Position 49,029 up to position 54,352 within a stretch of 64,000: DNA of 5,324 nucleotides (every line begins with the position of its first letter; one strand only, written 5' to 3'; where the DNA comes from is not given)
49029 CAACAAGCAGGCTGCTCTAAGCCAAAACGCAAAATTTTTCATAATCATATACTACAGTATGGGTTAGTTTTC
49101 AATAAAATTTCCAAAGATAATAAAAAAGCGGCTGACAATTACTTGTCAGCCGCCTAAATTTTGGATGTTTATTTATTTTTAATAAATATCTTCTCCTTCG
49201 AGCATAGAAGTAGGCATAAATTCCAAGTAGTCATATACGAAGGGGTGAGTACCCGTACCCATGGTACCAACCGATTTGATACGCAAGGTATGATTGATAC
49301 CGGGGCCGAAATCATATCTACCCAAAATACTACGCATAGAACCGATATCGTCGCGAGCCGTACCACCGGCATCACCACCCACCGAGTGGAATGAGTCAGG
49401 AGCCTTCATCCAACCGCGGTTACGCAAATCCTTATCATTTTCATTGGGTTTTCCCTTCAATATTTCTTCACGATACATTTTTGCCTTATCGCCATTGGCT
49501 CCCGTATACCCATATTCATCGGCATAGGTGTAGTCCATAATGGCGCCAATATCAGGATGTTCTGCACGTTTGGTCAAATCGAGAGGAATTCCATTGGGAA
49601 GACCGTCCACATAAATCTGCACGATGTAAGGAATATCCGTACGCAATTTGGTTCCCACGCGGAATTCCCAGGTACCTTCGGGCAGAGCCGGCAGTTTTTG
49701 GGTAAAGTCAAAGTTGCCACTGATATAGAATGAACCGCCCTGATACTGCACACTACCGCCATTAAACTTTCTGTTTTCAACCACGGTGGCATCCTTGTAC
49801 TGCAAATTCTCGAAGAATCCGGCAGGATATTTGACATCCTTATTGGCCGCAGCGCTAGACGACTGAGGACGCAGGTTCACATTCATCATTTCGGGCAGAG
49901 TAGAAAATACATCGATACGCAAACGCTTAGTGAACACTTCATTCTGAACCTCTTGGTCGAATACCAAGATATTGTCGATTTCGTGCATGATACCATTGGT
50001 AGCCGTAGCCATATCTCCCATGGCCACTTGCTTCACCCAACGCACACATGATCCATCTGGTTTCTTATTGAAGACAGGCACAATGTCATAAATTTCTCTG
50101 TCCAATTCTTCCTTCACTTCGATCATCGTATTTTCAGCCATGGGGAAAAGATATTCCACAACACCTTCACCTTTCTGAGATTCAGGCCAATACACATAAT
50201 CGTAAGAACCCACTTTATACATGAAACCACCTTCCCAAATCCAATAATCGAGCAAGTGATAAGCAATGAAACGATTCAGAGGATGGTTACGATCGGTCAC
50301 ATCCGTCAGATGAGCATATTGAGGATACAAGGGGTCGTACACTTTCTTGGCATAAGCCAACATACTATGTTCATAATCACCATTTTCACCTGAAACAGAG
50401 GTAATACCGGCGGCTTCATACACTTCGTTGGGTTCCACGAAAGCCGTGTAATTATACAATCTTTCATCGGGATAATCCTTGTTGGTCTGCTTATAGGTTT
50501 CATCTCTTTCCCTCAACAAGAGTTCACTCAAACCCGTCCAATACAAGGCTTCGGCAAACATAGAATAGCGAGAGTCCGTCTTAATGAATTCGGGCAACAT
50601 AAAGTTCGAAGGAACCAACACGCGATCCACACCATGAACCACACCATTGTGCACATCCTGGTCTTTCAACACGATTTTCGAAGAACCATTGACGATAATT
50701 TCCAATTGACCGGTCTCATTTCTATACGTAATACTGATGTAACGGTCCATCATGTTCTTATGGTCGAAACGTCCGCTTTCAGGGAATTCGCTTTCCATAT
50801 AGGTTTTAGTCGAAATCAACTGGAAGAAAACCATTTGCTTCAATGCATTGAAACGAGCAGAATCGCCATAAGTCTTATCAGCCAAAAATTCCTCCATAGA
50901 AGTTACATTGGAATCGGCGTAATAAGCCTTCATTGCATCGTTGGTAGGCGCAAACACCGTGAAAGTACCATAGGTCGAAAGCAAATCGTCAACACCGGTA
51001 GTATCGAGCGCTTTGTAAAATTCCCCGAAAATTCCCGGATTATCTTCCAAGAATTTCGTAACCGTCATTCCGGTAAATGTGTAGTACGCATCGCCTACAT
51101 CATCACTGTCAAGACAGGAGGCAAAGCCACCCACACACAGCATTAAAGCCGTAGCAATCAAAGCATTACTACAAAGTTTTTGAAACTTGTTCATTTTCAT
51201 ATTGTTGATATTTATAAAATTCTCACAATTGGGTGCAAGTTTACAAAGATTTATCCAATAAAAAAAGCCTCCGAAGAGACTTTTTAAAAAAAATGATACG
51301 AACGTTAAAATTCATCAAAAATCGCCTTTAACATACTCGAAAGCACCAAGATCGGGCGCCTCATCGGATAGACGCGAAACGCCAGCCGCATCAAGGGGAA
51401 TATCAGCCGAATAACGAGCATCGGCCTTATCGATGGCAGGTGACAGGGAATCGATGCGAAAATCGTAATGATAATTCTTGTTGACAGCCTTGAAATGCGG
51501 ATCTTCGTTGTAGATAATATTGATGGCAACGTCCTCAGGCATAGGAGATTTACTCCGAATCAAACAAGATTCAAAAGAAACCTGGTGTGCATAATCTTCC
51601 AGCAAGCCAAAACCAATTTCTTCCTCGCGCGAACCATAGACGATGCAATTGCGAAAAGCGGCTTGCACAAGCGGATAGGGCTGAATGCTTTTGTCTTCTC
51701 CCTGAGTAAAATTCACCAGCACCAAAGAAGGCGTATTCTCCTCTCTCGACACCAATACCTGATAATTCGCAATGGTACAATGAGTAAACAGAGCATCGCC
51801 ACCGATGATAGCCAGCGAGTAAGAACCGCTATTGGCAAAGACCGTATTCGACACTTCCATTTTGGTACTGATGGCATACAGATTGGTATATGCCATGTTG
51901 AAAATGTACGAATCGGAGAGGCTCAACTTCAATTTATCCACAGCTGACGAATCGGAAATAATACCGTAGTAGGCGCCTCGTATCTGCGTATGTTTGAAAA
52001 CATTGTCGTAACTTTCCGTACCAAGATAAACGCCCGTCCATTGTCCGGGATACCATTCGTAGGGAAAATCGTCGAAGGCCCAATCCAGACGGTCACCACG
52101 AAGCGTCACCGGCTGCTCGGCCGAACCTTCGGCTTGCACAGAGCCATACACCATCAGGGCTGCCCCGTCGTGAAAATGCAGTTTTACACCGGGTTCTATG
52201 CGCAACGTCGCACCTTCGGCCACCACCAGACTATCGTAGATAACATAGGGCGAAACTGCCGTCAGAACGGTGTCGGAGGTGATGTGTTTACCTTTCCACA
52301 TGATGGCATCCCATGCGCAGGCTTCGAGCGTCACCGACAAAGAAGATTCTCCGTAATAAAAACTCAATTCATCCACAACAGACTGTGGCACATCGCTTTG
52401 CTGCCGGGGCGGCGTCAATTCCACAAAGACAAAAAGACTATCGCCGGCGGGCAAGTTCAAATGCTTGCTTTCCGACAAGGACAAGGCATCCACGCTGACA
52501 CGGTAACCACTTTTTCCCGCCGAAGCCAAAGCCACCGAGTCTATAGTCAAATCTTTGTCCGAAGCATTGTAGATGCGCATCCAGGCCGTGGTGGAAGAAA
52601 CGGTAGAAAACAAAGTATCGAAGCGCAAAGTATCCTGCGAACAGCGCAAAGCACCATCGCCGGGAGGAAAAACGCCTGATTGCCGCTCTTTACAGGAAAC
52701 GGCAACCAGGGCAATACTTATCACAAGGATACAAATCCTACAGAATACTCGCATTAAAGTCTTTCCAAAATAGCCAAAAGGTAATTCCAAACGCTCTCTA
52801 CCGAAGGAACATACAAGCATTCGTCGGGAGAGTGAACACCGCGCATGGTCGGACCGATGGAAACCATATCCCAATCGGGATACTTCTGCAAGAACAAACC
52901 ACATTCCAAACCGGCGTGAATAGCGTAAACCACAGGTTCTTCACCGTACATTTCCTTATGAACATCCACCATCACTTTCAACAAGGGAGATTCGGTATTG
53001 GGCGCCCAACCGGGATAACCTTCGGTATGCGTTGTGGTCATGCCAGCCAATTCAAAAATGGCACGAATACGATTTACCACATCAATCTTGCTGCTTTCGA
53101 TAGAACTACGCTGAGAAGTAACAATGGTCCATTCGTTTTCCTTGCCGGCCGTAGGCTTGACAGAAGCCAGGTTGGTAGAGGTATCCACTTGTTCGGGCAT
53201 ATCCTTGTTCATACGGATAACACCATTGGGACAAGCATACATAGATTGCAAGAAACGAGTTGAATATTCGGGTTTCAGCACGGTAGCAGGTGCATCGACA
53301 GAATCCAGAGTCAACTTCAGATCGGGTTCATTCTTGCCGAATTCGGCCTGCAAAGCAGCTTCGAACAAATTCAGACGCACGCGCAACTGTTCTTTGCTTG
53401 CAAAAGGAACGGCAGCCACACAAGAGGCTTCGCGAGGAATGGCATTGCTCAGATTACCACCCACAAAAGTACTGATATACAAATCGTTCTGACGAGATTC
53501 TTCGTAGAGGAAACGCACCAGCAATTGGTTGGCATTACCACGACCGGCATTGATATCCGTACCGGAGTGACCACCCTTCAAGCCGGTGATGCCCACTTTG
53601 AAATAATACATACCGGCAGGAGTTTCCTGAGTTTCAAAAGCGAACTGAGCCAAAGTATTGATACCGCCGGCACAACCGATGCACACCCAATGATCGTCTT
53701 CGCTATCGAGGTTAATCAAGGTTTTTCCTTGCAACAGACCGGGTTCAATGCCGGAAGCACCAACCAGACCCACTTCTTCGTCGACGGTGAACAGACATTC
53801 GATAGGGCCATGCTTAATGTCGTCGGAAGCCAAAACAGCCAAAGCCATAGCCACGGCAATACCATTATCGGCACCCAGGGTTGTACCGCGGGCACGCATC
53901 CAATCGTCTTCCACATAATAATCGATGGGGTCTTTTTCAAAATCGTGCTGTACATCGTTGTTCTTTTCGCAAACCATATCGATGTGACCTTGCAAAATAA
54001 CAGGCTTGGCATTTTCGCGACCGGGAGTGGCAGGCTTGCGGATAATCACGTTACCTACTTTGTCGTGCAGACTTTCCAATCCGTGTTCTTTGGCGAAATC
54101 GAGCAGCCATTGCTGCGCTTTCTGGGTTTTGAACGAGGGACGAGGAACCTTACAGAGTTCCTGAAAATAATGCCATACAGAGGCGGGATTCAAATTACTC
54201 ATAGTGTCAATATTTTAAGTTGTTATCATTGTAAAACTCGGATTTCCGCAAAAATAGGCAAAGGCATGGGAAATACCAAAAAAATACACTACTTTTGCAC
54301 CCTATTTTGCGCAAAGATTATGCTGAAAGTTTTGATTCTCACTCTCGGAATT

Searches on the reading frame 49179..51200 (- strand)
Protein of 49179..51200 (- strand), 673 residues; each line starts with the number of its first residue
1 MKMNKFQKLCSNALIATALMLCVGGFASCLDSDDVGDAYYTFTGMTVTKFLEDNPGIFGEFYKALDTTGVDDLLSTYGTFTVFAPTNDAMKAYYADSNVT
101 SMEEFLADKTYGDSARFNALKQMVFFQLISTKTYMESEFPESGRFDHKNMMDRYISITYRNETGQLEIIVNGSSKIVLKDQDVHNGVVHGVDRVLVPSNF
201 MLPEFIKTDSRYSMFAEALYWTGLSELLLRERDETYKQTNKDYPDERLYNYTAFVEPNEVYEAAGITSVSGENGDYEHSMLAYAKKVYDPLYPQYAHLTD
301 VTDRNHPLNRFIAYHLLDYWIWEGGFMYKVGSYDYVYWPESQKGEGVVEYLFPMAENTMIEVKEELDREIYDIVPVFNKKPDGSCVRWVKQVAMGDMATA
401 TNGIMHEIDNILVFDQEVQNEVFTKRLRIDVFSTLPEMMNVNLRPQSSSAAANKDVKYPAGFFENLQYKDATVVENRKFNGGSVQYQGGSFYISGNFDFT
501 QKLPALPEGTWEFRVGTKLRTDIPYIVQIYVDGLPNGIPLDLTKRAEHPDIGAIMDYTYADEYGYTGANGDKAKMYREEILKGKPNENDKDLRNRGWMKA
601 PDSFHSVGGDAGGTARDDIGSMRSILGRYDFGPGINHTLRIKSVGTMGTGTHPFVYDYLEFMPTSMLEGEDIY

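Call 6: search_protein_families(library=pfam, proteins=[window:49179-51200:-])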
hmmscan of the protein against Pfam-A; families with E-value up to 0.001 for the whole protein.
window:49179-51200:- (673 aa): 1 family
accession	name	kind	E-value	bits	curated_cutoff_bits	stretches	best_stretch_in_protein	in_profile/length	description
PF02469.27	Fasciclin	-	2.4e-17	63.7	22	1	58-197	3-123/123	Fasciclin domain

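Call 35: search_protein_families(library=ncbifam, proteins=[window:49179-51200:-], max_evalue=0.00001)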
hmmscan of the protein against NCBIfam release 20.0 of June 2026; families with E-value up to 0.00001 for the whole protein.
window:49179-51200:- (673 aa): 0 families

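Call 59: search_solved_structures(query=window:49179-51200:-, max_evalue=0.01)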
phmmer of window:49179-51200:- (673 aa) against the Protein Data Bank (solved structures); distinct sequences matched with E-value up to 0.01: 8.
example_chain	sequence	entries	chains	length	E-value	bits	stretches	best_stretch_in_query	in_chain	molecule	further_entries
5yjg_A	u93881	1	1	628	4.7e-10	42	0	61-233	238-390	Periostin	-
5yjh_A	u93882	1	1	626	5.1e-10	41.9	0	61-233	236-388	Periostin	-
6kgx_bH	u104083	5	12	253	1.2e-08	37.4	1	39-207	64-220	LRC6 | FAS1 domain-containing protein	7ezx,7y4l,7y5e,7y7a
5nv6_A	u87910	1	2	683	1.2e-07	34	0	175-235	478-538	Transforming growth factor-beta-induced protein ig-h3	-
7asc_A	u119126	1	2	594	1.2e-07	34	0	175-240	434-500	Transforming growth factor-beta-induced protein ig-h3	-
7asg_A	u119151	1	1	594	1.5e-07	33.7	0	176-235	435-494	Transforming growth factor-beta-induced protein ig-h3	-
7as7_A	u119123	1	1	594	1.6e-07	33.6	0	175-235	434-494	Transforming growth factor-beta-induced protein ig-h3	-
5y6p_A1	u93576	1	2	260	2.1e-06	29.9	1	24-205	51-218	LRC6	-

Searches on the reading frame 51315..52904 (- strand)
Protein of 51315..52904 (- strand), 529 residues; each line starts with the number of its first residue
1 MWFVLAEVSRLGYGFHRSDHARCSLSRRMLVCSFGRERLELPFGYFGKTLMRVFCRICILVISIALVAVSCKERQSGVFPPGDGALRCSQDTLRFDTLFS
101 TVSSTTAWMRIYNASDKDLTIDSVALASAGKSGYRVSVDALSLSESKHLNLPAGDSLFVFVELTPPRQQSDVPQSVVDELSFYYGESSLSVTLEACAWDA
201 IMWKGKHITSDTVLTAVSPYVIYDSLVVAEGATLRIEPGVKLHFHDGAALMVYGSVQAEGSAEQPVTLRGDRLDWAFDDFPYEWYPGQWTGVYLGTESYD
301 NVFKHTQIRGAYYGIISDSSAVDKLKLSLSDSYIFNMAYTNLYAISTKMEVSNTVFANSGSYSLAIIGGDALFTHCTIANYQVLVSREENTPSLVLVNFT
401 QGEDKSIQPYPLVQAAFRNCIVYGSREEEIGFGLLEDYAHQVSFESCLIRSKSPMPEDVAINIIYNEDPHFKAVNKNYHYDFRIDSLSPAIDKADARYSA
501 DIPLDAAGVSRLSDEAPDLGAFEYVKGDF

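Call 6: search_protein_families(library=pfam, proteins=[window:51315-52904:-])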
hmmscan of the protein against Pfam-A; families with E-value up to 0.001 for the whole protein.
window:51315-52904:- (529 aa): 1 family
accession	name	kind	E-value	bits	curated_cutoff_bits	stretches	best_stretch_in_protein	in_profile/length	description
PF13229.12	Beta_helix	-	6.4e-06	26.3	25.9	1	318-468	6-149/158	Right handed beta helix region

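Call 35: search_protein_families(library=ncbifam, proteins=[window:51315-52754:-], max_evalue=0.00001)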
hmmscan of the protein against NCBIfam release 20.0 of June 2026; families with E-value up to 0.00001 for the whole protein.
window:51315-52754:- (479 aa): 1 family
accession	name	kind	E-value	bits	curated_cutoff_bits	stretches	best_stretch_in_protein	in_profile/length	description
NF041518.1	choice_anch_Q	domain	4.8e-07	29.9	25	1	431-474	16-57/58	choice-of-anchor Q domain-containing protein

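Call 52: find_homologous_proteins(query=window:51315-52754:-, max_evalue=0.00001)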
Query window:51315-52754:- (479 aa): 267 proteins with E <= 0.00001 among 8000 candidates; the best 120 are listed.
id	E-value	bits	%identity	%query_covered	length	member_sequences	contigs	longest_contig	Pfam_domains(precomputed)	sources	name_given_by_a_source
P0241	0.0e+0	1059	97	100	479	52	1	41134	PF13229.13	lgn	-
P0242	5.0e-222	756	69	99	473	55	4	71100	-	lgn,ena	-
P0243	2.0e-219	747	68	99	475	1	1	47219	-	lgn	-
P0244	1.0e-213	728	67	99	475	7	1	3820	-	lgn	-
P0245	4.9e-208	710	66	99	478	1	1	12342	-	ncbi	-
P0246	6.3e-202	689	65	99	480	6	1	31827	-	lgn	-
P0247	3.9e-171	588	57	95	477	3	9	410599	-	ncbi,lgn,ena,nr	ncbi:MAG: hypothetical protein IJ154_01750 [Bacteroidales bacterium]|nr:hypothetical protein [Bacter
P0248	6.3e-161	554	54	95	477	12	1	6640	-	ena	-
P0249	3.8e-159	548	54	95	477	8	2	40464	-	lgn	-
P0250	4.3e-157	542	53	97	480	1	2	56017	-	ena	-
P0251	9.5e-141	488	50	97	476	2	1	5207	PF28492.1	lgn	-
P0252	6.4e-140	485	49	99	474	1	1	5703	-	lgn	-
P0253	2.6e-134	467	49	92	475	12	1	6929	-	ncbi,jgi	ncbi:MAG: hypothetical protein WCS66_03395 [Bacteroidales bacterium]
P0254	1.9e-129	450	49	99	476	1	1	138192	-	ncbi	-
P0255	2.8e-127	443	45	99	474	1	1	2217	-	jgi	-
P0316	7.7e-80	287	35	99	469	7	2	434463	-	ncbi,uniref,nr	ncbi:hypothetical protein M2451_001100 [Dysgonomonas sp. PFB1-18]|uniref:choice-of-anchor Q domain-c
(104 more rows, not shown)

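Call 53: find_encoding_contigs(protein=P0247, flank=10000, max_places=1)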
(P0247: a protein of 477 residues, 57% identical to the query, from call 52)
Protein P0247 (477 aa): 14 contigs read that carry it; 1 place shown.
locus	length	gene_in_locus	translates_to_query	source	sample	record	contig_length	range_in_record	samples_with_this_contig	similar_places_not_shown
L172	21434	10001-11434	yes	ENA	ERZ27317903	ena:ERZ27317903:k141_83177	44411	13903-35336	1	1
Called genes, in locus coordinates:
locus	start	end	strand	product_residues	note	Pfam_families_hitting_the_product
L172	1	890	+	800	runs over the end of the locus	PF02837:Glyco_hydro_2_N (weak), PF22666:Glyco_hydro_2_N2 (weak), PF00703:Glyco_hydro_2, PF02836:Glyco_hydro_2_C, PF16355:DUF4982, PF18565:Glyco_hydro2_C5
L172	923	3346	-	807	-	PF02190:LON_substr_bdg, PF00004:AAA, PF07728:AAA_5, PF22667:Lon_lid, PF05362:Lon_C, PF13541:ChlI (weak)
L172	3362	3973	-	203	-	PF03938:OmpH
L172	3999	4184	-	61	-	-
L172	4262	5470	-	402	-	PF05621:TniB (faint), PF13173:AAA_14, PF13635:DUF4143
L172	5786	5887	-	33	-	-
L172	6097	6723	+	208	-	PF02525:Flavodoxin_2 (weak), PF03358:FMN_red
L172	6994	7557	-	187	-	PF00132:Hexapep, PF14602:Hexapep_2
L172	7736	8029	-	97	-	PF18050:Cyclophil_like2 (weak)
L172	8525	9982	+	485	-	PF01546:Peptidase_M20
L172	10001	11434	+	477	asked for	-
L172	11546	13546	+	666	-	PF02469:Fasciclin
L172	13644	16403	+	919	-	PF25788:Ig_Rha78A_N, PF08531:Bac_rhamnosid_N, PF05592:Bac_rhamnosid, PF17389:Bac_rhamnosid6H, PF17390:Bac_rhamnosid_C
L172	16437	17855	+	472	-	PF13204:Apiosidase, PF12904:Collagen_bind_2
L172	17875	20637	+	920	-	PF25788:Ig_Rha78A_N, PF08531:Bac_rhamnosid_N, PF05592:Bac_rhamnosid, PF17389:Bac_rhamnosid6H, PF17390:Bac_rhamnosid_C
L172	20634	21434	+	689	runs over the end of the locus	PF07944:Beta-AFase-like_GH127_cat, PF07470:Glyco_hydro_88 (faint), PF20736:Glyco_hydro127M, PF20737:Glyco_hydro127C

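Call 54: find_encoding_contigs(protein=P0316, flank=10000, max_places=1)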
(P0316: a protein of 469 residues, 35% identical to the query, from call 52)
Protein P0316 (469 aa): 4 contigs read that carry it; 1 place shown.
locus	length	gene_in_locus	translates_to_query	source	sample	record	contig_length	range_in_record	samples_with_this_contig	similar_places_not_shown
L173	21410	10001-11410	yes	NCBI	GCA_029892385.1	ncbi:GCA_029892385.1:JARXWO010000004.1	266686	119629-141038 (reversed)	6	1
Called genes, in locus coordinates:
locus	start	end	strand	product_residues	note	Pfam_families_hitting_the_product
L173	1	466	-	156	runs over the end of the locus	-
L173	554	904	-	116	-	PF05656:DUF805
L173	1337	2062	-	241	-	PF01182:Glucosamine_iso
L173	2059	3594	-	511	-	PF00479:G6PD_N, PF02781:G6PD_C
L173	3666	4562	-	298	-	PF03446:NAD_binding_2, PF03807:F420_oxidored (weak), PF00393:6PGD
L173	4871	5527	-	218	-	PF14681:UPRTase, PF00156:Pribosyltran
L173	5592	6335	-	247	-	PF08501:Shikimate_dh_N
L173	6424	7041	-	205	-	PF03938:OmpH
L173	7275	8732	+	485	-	PF01546:Peptidase_M20, PF07687:M20_dimer (weak)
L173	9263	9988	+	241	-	PF01323:DSBA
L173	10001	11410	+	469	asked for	-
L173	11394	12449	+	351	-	PF19580:Exo_endo_phos_3, PF03372:Exo_endo_phos (weak)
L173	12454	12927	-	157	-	PF22381:Staph_reg_Sar_Rot (weak), PF01047:MarR, PF12802:MarR_2, PF04182:B-block_TFIIIC (weak)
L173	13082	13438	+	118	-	PF01250:Ribosomal_S6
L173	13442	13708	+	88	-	PF01084:Ribosomal_S18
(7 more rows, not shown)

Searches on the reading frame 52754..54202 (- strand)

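Call 6: search_protein_families(library=pfam, proteins=[window:52754-54202:-])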
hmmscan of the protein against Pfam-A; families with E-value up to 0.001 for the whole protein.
window:52754-54202:- (482 aa): 2 families
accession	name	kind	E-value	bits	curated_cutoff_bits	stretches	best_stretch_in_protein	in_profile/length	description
PF01546.33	Peptidase_M20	-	3.1e-18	66.9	24.6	1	69-480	1-205/206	Peptidase family M20/M25/M40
PF07687.19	M20_dimer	-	9.2e-09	35.7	21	1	204-290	2-105/107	Peptidase dimerisation domain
